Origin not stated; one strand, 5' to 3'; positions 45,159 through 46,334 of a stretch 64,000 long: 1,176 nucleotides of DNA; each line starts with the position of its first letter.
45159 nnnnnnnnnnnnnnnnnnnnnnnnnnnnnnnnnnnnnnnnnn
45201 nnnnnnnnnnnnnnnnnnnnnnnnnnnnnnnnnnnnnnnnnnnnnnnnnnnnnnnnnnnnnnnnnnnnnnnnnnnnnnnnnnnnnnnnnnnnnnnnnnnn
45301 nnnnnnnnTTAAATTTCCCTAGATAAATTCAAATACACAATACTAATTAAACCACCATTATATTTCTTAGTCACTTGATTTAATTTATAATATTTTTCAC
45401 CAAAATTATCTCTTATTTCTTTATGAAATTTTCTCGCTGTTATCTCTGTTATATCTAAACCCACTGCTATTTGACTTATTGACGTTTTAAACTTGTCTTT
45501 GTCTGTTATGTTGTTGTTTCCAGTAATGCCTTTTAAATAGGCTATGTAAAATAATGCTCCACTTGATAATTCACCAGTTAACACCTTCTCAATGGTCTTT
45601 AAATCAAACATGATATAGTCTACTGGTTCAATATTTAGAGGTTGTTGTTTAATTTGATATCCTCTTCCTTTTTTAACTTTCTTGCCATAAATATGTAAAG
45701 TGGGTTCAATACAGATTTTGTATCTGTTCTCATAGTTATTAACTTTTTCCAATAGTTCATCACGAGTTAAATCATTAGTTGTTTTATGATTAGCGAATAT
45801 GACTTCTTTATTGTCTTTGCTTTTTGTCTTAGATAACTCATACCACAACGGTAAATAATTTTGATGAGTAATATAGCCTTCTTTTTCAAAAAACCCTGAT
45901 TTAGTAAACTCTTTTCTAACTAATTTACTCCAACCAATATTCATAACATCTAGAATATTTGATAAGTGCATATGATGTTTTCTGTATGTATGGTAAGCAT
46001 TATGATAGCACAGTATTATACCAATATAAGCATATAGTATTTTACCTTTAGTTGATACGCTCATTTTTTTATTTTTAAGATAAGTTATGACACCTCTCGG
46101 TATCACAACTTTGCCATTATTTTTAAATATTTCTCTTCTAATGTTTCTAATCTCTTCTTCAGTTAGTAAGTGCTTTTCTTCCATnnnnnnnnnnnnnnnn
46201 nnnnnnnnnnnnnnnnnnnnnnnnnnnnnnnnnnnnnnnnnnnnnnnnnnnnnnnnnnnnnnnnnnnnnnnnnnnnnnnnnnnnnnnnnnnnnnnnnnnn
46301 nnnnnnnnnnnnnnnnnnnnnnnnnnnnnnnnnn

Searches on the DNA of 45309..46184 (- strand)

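Call 78: search_dna_similar(query=L010:12950-14530:+, collection=phages, mode=distant, max_rows=30)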
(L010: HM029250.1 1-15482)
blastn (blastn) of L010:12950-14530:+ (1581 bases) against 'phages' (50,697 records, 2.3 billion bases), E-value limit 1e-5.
Records with a match: 22; places in all: 24; records where one place covers at least 80% of the query: 17.
Best place of each record, by identity: >=99% 2; 80-90% 17; 60-80% 3.
By first word of the organism name: Lactococcus 22.
By host as written in the record: Lactococcus lactis 17; Lactococcus lactis strain ML8 2; Lactococcus lactis subsp. cremoris DPC6860 2; Lactococcus lactis subsp. cremoris strain 3107 1.
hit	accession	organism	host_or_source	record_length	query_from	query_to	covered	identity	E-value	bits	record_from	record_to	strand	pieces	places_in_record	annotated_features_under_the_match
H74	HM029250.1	Lactococcus phage 949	Lactococcus lactis strain ML8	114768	1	1581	100%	100.0%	0e+0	2852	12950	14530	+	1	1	hypothetical protein (x3)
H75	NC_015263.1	Lactococcus phage 949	Lactococcus lactis strain ML8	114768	1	1581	100%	100.0%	0e+0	2852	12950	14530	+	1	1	hypothetical protein (x3)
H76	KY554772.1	Lactococcus phage AM5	Lactococcus lactis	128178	1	1562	84%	81.2%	0e+0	1230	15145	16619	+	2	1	hypothetical protein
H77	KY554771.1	Lactococcus phage AM4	Lactococcus lactis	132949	1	1562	84%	81.1%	0e+0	1232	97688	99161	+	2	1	hypothetical protein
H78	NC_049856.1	Lactococcus phage AM4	Lactococcus lactis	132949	1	1562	84%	81.1%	0e+0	1232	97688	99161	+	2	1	hypothetical protein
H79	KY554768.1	Lactococcus phage AM1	Lactococcus lactis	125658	1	1562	83%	80.8%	0e+0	1172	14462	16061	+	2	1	hypothetical protein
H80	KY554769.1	Lactococcus phage AM2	Lactococcus lactis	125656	1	1562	83%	80.8%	0e+0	1172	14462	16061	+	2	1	hypothetical protein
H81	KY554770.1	Lactococcus phage AM3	Lactococcus lactis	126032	1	1562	83%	80.8%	0e+0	1172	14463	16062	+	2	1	hypothetical protein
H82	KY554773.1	Lactococcus phage AM8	Lactococcus lactis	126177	1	1562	83%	80.8%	0e+0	1172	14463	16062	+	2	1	hypothetical protein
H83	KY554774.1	Lactococcus phage AM9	Lactococcus lactis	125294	1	1562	83%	80.8%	0e+0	1172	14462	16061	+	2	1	hypothetical protein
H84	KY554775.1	Lactococcus phage AM11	Lactococcus lactis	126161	1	1562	83%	80.8%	0e+0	1172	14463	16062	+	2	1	hypothetical protein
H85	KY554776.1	Lactococcus phage AM12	Lactococcus lactis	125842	1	1562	83%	80.8%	0e+0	1172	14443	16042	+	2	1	hypothetical protein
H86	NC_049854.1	Lactococcus phage AM1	Lactococcus lactis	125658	1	1562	83%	80.8%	0e+0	1172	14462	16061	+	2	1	hypothetical protein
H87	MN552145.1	Lactococcus phage P1048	Lactococcus lactis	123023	1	1562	83%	80.6%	0e+0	1178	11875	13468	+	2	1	hypothetical protein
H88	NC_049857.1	Lactococcus phage P1048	Lactococcus lactis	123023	1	1562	83%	80.6%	0e+0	1178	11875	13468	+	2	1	hypothetical protein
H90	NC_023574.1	Lactococcus phage phiL47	Lactococcus lactis subsp. cremoris ...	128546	23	1570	83%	75.8%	2e-132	902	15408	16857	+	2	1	none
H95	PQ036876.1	Lactococcus phage PMBT69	Lactococcus lactis subsp. cremoris ...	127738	788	913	8%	77.2%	1e-14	89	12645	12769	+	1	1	hypothetical protein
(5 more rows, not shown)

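Call 79: get_annotated_region(hit=H95, flank=2500)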
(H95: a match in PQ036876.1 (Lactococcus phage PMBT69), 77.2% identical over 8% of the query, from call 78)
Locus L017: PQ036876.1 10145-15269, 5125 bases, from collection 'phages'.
description: Lactococcus phage PMBT69, complete genome.
organism: Lactococcus phage PMBT69 (NCBI taxid 3236635)
taxonomy: Viruses; Duplodnaviria; Heunggongvirae; Uroviricota; Caudoviricetes
host: Lactococcus lactis subsp. cremoris strain 3107; source: goat milk; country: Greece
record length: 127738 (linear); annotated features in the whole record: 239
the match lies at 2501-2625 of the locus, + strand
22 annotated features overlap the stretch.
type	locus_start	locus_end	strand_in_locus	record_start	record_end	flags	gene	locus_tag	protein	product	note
CDS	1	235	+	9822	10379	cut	-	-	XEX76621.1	hypothetical protein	-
CDS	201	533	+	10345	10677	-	-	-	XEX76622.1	hypothetical protein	-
CDS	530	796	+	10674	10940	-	-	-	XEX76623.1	hypothetical protein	-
CDS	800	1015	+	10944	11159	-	-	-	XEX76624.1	hypothetical protein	-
CDS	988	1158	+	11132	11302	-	-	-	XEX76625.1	hypothetical protein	-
CDS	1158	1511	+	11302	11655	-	-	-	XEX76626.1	hypothetical protein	-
CDS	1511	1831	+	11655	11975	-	-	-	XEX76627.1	hypothetical protein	-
CDS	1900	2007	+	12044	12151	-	-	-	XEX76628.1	hypothetical protein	-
CDS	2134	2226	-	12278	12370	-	-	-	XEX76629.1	hypothetical protein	-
CDS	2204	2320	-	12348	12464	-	-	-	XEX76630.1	hypothetical protein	-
CDS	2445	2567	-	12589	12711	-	-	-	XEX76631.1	hypothetical protein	-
CDS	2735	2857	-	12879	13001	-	-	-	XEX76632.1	hypothetical protein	-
CDS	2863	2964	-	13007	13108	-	-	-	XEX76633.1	hypothetical protein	-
CDS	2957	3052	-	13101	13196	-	-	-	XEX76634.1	hypothetical protein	-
CDS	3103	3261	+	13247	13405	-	-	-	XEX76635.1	hypothetical protein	-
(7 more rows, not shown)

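Call 80: get_annotated_region(hit=H90, flank=1000)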
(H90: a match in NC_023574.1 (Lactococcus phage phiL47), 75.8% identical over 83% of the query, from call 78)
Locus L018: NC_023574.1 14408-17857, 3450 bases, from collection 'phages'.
description: Lactococcus phage phiL47, complete genome.
organism: Lactococcus phage phiL47 (NCBI taxid 1412875)
taxonomy: Viruses; Duplodnaviria; Heunggongvirae; Uroviricota; Caudoviricetes; Audreyjarvisvirus; Audreyjarvisvirus L47
host: Lactococcus lactis subsp. cremoris DPC6860; source: -; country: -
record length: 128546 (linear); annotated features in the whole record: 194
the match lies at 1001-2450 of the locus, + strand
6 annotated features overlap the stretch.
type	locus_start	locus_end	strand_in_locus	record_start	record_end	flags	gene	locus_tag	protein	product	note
CDS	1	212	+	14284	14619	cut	-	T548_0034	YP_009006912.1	hypothetical protein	orf34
CDS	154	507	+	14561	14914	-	-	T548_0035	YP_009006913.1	hypothetical protein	orf35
CDS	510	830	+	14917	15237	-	-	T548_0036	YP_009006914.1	hypothetical protein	orf36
CDS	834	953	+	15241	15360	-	-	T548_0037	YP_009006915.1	hypothetical protein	orf37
CDS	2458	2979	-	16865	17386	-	-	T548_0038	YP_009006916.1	hypothetical protein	orf38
CDS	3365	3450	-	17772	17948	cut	-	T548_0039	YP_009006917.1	hypothetical protein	orf39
